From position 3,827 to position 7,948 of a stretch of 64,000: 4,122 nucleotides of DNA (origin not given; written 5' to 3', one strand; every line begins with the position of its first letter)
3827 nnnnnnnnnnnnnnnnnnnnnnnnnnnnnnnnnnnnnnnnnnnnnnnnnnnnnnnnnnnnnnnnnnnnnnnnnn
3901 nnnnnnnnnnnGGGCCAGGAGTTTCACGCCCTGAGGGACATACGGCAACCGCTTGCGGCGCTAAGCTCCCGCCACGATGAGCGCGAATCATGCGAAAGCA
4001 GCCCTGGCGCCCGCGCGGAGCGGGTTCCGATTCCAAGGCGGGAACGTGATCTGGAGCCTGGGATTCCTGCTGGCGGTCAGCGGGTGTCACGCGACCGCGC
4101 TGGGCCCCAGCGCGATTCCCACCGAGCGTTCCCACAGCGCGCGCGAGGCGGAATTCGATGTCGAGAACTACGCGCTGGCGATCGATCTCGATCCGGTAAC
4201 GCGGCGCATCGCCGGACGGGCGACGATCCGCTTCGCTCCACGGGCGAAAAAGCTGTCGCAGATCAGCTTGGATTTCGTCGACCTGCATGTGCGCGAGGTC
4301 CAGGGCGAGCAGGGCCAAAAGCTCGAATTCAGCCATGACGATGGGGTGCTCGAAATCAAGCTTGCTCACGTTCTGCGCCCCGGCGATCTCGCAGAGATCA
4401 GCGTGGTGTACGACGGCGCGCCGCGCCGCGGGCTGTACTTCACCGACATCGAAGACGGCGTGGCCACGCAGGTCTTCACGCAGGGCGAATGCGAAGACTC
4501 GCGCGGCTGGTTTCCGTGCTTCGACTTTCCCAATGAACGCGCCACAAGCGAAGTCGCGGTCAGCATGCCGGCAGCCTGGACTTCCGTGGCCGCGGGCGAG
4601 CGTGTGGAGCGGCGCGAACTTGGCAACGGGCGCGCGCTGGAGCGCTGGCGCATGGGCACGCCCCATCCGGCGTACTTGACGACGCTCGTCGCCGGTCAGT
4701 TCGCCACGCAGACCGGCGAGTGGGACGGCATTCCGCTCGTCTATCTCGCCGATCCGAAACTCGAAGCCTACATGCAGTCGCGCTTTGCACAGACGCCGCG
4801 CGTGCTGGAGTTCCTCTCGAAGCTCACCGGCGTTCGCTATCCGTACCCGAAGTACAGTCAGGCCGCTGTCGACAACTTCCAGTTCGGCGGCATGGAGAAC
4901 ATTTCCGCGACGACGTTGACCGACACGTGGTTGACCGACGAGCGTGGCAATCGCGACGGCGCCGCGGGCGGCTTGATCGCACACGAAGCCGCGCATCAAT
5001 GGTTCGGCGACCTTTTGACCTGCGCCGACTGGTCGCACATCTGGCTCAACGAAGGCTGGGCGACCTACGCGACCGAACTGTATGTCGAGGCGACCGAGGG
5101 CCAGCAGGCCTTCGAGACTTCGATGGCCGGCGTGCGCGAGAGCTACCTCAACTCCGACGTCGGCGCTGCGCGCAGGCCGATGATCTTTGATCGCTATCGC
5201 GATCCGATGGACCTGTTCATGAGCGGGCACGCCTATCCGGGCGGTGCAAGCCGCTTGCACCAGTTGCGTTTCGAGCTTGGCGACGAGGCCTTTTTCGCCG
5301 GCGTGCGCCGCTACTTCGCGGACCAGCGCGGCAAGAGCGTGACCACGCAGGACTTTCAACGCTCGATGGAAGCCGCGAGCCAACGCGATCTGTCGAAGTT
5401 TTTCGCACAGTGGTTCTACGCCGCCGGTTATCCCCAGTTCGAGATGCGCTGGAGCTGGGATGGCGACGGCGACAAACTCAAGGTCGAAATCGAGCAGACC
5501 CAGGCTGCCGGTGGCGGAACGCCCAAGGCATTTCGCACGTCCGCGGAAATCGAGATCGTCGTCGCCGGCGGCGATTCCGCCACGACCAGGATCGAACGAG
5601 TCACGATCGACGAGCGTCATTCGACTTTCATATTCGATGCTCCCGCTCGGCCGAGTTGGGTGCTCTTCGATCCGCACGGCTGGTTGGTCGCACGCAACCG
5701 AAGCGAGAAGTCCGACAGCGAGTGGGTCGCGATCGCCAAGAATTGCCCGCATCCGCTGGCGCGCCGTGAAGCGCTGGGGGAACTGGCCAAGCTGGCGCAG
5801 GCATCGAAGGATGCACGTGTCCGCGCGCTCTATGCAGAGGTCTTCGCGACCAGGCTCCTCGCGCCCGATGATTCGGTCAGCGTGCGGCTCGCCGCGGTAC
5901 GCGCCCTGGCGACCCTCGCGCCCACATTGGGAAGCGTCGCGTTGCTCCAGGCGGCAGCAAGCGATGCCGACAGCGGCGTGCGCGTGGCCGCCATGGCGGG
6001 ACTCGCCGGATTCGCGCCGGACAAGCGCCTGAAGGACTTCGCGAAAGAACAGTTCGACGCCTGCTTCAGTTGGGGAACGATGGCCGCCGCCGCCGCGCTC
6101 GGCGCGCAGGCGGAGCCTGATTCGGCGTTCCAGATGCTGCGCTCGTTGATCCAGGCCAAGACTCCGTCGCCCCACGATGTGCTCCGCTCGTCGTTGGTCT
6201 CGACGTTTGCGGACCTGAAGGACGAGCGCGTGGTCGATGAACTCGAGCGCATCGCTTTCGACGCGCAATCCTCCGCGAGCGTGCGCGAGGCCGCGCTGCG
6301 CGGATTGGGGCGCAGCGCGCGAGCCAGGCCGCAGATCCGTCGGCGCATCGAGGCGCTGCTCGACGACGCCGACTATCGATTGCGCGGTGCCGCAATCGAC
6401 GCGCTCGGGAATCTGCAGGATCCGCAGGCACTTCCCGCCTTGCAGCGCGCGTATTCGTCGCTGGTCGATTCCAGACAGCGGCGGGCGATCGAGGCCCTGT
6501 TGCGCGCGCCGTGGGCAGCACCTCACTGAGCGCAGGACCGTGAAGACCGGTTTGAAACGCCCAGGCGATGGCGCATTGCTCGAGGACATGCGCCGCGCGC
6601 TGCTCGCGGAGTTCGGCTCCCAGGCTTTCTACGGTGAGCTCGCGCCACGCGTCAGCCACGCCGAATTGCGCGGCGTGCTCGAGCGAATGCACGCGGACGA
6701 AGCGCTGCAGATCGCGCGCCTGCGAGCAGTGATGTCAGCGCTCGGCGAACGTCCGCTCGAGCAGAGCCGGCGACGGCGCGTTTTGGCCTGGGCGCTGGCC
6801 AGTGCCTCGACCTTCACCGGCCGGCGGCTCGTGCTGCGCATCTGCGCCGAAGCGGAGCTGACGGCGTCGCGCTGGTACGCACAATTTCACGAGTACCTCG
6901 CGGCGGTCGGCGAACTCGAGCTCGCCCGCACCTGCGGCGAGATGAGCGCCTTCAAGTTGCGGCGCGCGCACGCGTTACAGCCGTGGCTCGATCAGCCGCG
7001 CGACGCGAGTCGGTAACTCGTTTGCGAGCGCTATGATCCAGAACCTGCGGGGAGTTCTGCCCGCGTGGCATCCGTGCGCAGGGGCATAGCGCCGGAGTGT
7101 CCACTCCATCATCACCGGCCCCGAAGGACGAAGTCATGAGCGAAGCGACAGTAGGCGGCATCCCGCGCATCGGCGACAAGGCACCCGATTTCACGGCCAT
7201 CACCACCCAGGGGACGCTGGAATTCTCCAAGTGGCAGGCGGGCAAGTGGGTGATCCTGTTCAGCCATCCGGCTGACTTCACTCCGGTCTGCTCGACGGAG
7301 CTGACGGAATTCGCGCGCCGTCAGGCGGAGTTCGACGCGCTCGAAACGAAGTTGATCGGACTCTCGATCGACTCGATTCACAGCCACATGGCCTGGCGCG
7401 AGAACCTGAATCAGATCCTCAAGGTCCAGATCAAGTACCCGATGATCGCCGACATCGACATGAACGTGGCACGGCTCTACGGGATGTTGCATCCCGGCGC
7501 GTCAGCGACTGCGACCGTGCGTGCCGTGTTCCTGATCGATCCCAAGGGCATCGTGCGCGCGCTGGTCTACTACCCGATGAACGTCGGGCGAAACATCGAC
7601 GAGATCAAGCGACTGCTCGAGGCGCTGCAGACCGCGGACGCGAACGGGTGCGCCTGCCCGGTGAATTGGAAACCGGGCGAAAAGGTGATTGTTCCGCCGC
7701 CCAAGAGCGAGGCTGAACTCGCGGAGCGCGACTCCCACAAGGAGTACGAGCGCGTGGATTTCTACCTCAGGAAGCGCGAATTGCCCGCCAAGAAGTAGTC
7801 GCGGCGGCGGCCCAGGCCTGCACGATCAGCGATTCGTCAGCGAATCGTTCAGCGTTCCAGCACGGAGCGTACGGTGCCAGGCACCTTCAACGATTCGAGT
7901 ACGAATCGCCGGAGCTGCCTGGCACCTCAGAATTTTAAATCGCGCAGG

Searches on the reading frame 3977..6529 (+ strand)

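Call 81: search_protein_families(library=pfam, proteins=[window:3977-6529:+], max_evalue=0.0001)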
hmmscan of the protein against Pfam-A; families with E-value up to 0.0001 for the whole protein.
window:3977-6529:+ (850 aa): 4 families
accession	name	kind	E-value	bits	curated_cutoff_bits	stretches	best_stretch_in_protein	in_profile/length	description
PF01433.26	Peptidase_M1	-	5.2e-44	150.9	27.7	1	272-479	5-218/218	Peptidase family M1 domain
PF17900.6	Peptidase_M1_N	-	1.6e-19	71.2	25.8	1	63-234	3-186/186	Peptidase M1 N-terminal domain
PF13646.12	HEAT_2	-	1.8e-16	60.6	27.7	1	764-841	11-87/88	HEAT repeats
PF02985.28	HEAT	-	3.3e-06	27.3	23.5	0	631-650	11-30/31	HEAT repeat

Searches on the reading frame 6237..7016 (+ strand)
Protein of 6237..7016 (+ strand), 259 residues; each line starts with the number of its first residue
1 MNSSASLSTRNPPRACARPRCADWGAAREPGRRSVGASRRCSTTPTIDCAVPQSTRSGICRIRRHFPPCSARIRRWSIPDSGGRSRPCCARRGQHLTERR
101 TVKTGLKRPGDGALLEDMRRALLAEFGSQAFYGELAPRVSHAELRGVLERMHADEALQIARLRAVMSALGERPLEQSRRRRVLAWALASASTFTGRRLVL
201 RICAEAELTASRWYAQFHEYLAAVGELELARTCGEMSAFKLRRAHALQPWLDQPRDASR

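Call 43: search_protein_families(library=pfam, proteins=[window:6237-7016:+], max_evalue=0.01)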
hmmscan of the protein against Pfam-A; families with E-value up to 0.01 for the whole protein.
window:6237-7016:+ (259 aa): 1 family
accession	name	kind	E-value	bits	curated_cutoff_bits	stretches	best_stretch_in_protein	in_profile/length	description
PF09537.16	DUF2383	-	0.0046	17.5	30.8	1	128-176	16-64/111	Domain of unknown function (DUF2383)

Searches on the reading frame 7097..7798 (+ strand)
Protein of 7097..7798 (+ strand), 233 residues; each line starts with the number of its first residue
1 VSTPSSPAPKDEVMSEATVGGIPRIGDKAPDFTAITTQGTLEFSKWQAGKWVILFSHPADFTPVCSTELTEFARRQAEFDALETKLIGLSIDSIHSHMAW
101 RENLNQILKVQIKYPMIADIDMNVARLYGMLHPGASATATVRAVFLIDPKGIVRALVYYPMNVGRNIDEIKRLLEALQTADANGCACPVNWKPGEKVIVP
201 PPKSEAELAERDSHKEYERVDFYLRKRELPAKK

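Call 43: search_protein_families(library=pfam, proteins=[window:7097-7798:+], max_evalue=0.01)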
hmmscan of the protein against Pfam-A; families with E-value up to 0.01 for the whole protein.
window:7097-7798:+ (233 aa): 3 families
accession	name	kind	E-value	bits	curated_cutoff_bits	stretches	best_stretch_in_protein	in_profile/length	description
PF00578.27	AhpC-TSA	-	8.5e-34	116.6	26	1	25-155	1-123/124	AhpC/TSA family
PF08534.16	Redoxin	-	3.7e-16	59.7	26.6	1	26-166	3-140/148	Redoxin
PF10417.14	1-cysPrx_C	-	5.5e-14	52.3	21.1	1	176-207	1-33/41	C-terminal domain of 1-Cys peroxiredoxin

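Call 45: find_homologous_proteins(query=window:7097-7798:+, max_evalue=1e-60)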
Query window:7097-7798:+ (233 aa): 7100 proteins with E <= 1e-60 among 8000 candidates; the best 120 are listed.
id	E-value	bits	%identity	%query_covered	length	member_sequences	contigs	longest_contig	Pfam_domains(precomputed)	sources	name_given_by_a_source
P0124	2.2e-144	497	100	94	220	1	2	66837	PF10417.15,PF08534.17,PF00578.28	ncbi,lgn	-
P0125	4.0e-137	473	94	94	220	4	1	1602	PF10417.15,PF08534.17,PF00578.28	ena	-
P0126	5.7e-130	450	89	94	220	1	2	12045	PF10417.15,PF08534.17,PF00578.28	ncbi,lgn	-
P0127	4.3e-128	443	87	94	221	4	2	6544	PF10417.15,PF08534.17,PF00578.28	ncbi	-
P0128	5.7e-127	440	87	94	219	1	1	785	PF10417.15,PF08534.17,PF00578.28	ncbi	-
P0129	3.3e-126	437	88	93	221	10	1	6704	PF10417.15,PF08534.17,PF00578.28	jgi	-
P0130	5.0e-124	430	84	94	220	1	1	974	PF10417.15,PF08534.17,PF00578.28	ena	-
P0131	5.0e-123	427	84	94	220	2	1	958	PF10417.15,PF08534.17,PF00578.28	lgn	-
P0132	8.4e-122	423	83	94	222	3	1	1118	PF10417.15,PF08534.17,PF00578.28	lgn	-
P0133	9.7e-121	419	82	94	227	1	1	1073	PF10417.15,PF08534.17,PF00578.28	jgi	jgi:peroxiredoxin 2/4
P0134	5.5e-120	417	83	94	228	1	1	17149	PF10417.15,PF08534.17,PF00578.28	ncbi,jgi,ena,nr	ncbi:MAG TPA: peroxiredoxin [Planctomycetota bacterium]|nr:peroxiredoxin [Planctomycetota bacterium]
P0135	1.4e-119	416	82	94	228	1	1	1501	PF10417.15,PF08534.17,PF00578.28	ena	-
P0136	4.4e-118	411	82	93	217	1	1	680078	PF10417.15,PF08534.17,PF00578.28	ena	-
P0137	4.5e-118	411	82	93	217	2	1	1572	PF10417.15,PF08534.17,PF00578.28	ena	-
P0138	3.2e-116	405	82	93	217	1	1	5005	PF10417.15,PF08534.17,PF00578.28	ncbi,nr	ncbi:MAG: peroxiredoxin [Planctomycetota bacterium]|nr:peroxiredoxin [Planctomycetota bacterium]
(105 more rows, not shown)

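Call 46: find_encoding_contigs(protein=P0124, flank=10000, max_places=5)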
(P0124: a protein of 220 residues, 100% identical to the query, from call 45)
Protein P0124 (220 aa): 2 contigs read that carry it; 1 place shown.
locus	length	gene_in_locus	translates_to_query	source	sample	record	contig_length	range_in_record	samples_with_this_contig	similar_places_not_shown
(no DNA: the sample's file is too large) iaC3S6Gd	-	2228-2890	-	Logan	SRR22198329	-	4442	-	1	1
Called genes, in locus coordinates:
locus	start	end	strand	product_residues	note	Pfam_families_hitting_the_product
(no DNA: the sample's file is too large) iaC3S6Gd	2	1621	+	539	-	?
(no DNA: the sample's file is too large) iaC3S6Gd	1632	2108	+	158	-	-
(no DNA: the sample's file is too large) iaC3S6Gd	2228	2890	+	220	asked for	PF00578:AhpC-TSA, PF08534:Redoxin, PF10417:1-cysPrx_C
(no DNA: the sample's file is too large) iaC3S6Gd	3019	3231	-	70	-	-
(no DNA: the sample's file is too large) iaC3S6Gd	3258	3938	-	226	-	-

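Call 47: find_encoding_contigs(protein=P0126, flank=10000, max_places=5)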
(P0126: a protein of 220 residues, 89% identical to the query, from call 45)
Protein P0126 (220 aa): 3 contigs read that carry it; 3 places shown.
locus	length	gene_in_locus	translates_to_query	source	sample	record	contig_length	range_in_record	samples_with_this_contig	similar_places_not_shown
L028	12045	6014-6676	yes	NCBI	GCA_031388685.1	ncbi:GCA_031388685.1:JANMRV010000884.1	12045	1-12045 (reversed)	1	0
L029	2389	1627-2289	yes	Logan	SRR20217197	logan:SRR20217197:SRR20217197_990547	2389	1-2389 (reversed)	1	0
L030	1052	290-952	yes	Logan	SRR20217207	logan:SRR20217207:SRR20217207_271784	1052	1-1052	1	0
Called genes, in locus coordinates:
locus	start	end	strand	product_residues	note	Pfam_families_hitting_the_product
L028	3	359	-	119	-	?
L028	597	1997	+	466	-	PF26686:DUF8575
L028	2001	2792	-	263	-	-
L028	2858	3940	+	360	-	PF17900:Peptidase_M1_N, PF01433:Peptidase_M1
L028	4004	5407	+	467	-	PF01433:Peptidase_M1, PF02985:HEAT (faint), PF13646:HEAT_2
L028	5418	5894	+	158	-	-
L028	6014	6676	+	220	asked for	PF00578:AhpC-TSA, PF08534:Redoxin, PF10417:1-cysPrx_C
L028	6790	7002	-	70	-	-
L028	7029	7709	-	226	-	-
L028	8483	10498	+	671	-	PF13646:HEAT_2, PF13768:VWA_3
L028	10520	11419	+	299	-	PF12146:Hydrolase_4, PF00561:Abhydrolase_1, PF12697:Abhydrolase_6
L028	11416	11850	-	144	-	PF03652:RuvX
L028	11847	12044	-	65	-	?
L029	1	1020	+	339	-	?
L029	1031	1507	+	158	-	-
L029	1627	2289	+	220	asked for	PF00578:AhpC-TSA, PF08534:Redoxin, PF10417:1-cysPrx_C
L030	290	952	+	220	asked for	PF00578:AhpC-TSA, PF08534:Redoxin, PF10417:1-cysPrx_C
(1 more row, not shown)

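Call 62: find_encoding_contigs(protein=P0125, flank=10000, max_places=4)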
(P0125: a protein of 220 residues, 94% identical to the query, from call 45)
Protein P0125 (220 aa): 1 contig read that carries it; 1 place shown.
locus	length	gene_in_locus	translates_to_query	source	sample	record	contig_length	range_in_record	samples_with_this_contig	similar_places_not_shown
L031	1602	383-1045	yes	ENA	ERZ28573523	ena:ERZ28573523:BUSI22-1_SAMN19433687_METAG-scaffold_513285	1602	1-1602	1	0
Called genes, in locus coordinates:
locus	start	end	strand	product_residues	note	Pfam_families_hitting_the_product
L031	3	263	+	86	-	?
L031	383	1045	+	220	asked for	PF00578:AhpC-TSA, PF08534:Redoxin, PF10417:1-cysPrx_C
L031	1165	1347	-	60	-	-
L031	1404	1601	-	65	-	?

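Call 63: find_encoding_contigs(protein=P0127, flank=10000, max_places=4)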
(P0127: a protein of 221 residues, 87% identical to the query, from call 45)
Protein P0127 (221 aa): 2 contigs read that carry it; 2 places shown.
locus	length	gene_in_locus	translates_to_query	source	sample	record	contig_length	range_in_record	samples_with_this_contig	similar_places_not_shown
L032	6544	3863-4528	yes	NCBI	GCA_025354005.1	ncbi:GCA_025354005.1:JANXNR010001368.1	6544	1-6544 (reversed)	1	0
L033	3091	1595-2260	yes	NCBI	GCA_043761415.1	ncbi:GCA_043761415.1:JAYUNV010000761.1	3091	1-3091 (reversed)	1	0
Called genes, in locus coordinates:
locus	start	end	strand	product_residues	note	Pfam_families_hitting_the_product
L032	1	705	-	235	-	?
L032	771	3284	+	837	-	PF17900:Peptidase_M1_N, PF01433:Peptidase_M1, PF02985:HEAT (faint), PF13646:HEAT_2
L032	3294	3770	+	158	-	PF03232:COQ7 (weak), PF09537:DUF2383 (faint)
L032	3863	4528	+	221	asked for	PF00578:AhpC-TSA, PF08534:Redoxin, PF10417:1-cysPrx_C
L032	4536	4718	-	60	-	-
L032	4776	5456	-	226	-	-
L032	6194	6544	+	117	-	?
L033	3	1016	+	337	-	?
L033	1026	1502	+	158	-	PF03232:COQ7 (weak), PF09537:DUF2383 (faint)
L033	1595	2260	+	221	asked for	PF00578:AhpC-TSA, PF08534:Redoxin, PF10417:1-cysPrx_C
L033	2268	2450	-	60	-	-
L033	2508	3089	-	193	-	?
